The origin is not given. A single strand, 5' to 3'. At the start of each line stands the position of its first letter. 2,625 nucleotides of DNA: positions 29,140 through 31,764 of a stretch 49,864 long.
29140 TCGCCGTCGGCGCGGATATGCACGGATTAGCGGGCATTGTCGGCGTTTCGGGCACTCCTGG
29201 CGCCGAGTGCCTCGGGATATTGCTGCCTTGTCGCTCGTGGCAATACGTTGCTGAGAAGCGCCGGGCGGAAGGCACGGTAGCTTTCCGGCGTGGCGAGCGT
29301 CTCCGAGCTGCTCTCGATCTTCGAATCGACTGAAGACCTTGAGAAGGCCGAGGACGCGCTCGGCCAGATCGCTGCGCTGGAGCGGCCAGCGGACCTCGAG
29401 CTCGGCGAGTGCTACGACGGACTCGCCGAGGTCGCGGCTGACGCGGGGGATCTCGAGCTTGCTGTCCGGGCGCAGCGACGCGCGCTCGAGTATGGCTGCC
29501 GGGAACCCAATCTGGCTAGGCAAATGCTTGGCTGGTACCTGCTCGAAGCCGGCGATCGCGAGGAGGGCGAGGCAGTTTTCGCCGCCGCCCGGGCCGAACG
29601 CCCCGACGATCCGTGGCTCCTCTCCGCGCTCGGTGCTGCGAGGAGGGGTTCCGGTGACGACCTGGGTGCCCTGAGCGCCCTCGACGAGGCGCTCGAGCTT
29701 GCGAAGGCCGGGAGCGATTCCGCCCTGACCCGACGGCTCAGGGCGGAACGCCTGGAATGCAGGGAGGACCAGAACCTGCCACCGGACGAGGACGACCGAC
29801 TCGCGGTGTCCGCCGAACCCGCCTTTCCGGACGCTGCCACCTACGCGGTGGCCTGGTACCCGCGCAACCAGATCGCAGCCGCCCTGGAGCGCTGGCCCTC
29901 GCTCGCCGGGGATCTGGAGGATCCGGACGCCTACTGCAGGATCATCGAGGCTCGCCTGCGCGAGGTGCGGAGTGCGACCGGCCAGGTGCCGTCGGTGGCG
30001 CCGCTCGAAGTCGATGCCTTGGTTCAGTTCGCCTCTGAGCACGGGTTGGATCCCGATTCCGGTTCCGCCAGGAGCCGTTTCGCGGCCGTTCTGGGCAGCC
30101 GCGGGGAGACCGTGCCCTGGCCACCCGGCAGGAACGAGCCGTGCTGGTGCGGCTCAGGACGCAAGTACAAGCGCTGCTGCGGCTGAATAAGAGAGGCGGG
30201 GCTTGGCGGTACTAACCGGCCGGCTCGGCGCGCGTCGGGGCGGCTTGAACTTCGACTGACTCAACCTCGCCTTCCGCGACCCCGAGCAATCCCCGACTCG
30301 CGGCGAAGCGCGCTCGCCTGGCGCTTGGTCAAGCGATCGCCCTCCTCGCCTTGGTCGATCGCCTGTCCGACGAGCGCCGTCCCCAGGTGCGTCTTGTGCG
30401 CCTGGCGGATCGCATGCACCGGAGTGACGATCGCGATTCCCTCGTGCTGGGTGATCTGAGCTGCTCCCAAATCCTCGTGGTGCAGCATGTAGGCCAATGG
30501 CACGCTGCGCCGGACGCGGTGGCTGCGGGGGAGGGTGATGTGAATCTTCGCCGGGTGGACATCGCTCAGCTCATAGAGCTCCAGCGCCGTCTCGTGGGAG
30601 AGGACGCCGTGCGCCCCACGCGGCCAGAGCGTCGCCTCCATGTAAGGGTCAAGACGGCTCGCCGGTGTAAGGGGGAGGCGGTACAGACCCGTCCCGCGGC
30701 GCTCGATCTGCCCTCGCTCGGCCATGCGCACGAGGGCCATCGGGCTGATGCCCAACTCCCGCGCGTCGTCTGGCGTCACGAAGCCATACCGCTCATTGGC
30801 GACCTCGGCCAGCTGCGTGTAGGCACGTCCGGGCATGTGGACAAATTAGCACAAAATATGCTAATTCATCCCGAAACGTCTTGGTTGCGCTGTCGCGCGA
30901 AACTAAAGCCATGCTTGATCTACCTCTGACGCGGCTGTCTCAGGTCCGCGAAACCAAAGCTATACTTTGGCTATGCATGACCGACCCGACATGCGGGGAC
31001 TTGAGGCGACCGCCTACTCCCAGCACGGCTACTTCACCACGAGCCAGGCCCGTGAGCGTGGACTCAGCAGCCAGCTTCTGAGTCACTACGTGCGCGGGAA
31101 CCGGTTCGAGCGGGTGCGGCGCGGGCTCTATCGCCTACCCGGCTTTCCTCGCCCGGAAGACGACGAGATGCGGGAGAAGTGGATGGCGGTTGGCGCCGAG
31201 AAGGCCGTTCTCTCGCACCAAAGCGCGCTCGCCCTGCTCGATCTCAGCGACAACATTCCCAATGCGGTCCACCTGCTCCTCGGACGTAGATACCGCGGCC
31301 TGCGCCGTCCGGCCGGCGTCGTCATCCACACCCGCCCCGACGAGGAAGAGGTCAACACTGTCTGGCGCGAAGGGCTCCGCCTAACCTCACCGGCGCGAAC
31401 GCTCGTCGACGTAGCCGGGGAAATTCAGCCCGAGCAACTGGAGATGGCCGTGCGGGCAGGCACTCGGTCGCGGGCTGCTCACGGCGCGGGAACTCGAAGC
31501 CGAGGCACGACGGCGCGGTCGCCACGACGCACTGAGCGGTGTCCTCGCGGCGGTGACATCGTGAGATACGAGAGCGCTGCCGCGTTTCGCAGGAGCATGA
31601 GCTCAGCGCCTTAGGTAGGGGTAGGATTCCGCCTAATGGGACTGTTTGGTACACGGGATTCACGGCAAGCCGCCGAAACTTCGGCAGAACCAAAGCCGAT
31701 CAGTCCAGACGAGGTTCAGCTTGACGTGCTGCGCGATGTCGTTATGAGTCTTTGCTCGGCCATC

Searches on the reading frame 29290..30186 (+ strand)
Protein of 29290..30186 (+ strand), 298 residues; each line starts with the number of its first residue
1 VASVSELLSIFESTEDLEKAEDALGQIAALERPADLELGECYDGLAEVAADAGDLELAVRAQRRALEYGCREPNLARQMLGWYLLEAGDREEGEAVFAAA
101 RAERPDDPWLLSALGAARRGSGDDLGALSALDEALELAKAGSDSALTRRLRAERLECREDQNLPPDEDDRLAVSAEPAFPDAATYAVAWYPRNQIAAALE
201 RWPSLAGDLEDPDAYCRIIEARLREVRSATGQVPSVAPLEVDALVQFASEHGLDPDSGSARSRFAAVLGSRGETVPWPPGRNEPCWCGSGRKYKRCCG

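Call 3: search_protein_families(library=pfam, proteins=[window:29290-30186:+], max_evalue=0.01)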
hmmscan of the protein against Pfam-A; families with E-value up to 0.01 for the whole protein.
window:29290-30186:+ (298 aa): 5 families
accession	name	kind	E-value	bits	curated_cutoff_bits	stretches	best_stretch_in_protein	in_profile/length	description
PF02810.21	SEC-C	-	1.1e-09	38.4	20.4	1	281-298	1-18/19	SEC-C motif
PF13424.12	TPR_12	-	0.00012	22.6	30.1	0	14-67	16-73/77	Tetratricopeptide repeat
PF13429.12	TPR_15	-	0.00017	21.6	26.2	1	8-132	114-238/280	Tetratricopeptide repeat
PF07719.23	TPR_2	-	0.00034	20.9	27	0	40-68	2-30/34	Tetratricopeptide repeat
PF13428.12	TPR_14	-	0.0017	19.3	23.5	1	76-116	3-43/44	Tetratricopeptide repeat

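Call 4: search_protein_families(library=padloc, proteins=[window:29290-30186:+], max_evalue=0.01)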
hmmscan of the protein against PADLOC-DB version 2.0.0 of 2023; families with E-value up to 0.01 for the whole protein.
window:29290-30186:+ (298 aa): 2 families
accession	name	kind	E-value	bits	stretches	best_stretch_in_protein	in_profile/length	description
PDLC04917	PDC-S12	-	0.0002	19.3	1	279-297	198-216/218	-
PDLC00833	E1-E2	-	0.00098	16.7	1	279-297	172-190/222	E1-E2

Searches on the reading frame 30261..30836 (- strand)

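Call 5: search_protein_families(library=ncbifam, proteins=[window:30261-30836:-], max_evalue=0.01)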
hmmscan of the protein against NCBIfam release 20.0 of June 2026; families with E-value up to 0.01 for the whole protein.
window:30261-30836:- (191 aa): 0 families

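Call 66: search_protein_families(library=phrogs, proteins=[window:30261-30836:-], max_evalue=0.01)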
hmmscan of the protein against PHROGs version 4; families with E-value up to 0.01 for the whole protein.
window:30261-30836:- (191 aa): 0 families

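Call 95: search_protein_families(library=pfam, proteins=[window:30261-30836:-], max_evalue=0.001)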
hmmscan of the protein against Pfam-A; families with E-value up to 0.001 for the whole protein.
window:30261-30836:- (191 aa): 1 family
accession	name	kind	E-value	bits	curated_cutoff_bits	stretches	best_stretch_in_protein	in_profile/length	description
PF13338.12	AbiEi_4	-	8e-12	45.5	25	1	8-55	2-49/49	Transcriptional regulator, AbiEi antitoxin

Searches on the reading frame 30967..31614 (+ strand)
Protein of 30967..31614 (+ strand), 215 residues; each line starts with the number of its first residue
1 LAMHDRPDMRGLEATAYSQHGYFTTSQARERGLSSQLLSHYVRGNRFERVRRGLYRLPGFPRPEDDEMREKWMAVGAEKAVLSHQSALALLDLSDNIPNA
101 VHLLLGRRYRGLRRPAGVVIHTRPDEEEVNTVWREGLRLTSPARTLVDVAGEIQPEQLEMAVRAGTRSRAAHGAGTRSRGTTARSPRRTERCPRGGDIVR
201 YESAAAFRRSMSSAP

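Call 5: search_protein_families(library=ncbifam, proteins=[window:30967-31614:+], max_evalue=0.01)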
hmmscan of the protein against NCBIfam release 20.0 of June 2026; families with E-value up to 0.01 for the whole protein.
window:30967-31614:+ (215 aa): 0 families

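Call 66: search_protein_families(library=phrogs, proteins=[window:30967-31614:+], max_evalue=0.01)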
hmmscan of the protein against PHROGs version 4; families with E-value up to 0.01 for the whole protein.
window:30967-31614:+ (215 aa): 0 families

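Call 95: search_protein_families(library=pfam, proteins=[window:30967-31614:+], max_evalue=0.001)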
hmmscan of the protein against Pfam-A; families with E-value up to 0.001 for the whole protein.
window:30967-31614:+ (215 aa): 2 families
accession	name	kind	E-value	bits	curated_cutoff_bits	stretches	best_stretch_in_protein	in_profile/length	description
PF13338.12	AbiEi_4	-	2.4e-10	40.8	25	1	18-58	9-49/49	Transcriptional regulator, AbiEi antitoxin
PF17194.10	AbiEi_3_N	-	8.3e-05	23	26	1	23-61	18-56/93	Transcriptional regulator, AbiEi antitoxin N-terminal domain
